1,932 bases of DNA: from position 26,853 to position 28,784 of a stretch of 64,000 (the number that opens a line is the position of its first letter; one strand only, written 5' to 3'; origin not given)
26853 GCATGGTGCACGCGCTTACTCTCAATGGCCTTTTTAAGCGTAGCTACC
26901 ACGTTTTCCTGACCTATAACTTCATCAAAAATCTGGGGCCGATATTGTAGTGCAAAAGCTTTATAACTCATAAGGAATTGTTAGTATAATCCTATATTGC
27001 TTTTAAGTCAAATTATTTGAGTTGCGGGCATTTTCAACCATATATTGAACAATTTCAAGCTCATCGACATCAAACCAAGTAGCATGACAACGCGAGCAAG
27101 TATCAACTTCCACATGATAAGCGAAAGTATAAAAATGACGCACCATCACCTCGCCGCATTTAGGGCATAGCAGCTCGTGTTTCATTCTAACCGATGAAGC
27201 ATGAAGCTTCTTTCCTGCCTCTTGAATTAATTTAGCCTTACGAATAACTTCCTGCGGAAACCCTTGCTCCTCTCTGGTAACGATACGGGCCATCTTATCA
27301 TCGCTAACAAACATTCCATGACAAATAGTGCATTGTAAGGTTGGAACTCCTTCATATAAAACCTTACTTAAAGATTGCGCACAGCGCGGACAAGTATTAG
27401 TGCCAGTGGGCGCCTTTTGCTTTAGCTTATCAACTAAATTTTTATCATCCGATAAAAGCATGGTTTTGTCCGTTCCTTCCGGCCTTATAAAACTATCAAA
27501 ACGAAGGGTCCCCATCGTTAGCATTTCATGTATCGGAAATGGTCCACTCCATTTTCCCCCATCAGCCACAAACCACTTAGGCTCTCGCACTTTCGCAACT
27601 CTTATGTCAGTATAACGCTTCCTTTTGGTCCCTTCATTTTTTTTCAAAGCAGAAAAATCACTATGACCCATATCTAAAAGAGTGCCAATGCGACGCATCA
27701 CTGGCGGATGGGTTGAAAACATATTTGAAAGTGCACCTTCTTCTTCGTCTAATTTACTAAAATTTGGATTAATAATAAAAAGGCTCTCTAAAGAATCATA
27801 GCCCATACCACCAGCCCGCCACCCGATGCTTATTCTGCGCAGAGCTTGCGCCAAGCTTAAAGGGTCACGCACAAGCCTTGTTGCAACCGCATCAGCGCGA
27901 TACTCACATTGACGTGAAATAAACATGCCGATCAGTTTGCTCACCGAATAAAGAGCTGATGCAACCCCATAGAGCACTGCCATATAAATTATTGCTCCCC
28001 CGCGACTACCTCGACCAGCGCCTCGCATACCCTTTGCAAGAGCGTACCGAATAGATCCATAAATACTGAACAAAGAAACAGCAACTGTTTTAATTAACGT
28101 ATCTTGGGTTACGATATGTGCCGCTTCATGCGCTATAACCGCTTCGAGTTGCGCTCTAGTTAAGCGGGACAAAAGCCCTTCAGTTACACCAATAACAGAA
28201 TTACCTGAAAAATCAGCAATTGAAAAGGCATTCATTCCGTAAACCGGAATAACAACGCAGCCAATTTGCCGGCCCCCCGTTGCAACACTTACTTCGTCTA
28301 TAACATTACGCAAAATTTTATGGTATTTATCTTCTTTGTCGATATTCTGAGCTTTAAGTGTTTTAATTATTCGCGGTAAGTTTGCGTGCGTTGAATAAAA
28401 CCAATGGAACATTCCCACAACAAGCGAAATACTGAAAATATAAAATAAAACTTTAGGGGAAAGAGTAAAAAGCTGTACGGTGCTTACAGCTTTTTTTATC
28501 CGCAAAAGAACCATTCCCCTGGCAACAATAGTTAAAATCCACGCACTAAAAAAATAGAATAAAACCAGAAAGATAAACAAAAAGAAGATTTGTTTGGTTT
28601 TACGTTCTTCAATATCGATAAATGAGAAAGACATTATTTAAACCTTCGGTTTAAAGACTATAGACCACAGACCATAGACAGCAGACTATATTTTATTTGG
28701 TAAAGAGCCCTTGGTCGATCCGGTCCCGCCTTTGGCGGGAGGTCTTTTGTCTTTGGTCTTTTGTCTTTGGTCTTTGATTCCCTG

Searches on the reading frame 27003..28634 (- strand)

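Call 81: search_protein_families(library=pfam, proteins=[window:27003-28634:-], max_evalue=0.001)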
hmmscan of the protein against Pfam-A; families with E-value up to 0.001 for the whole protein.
window:27003-28634:- (543 aa): 2 families
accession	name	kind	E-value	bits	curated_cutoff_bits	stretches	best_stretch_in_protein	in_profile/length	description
PF01435.24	Peptidase_M48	-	5.5e-26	92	20.3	1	126-320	27-183/186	Peptidase family M48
PF13453.11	Zn_ribbon_TFIIB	-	2.9e-13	49.4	22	2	490-528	2-37/41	Transcription factor zinc-finger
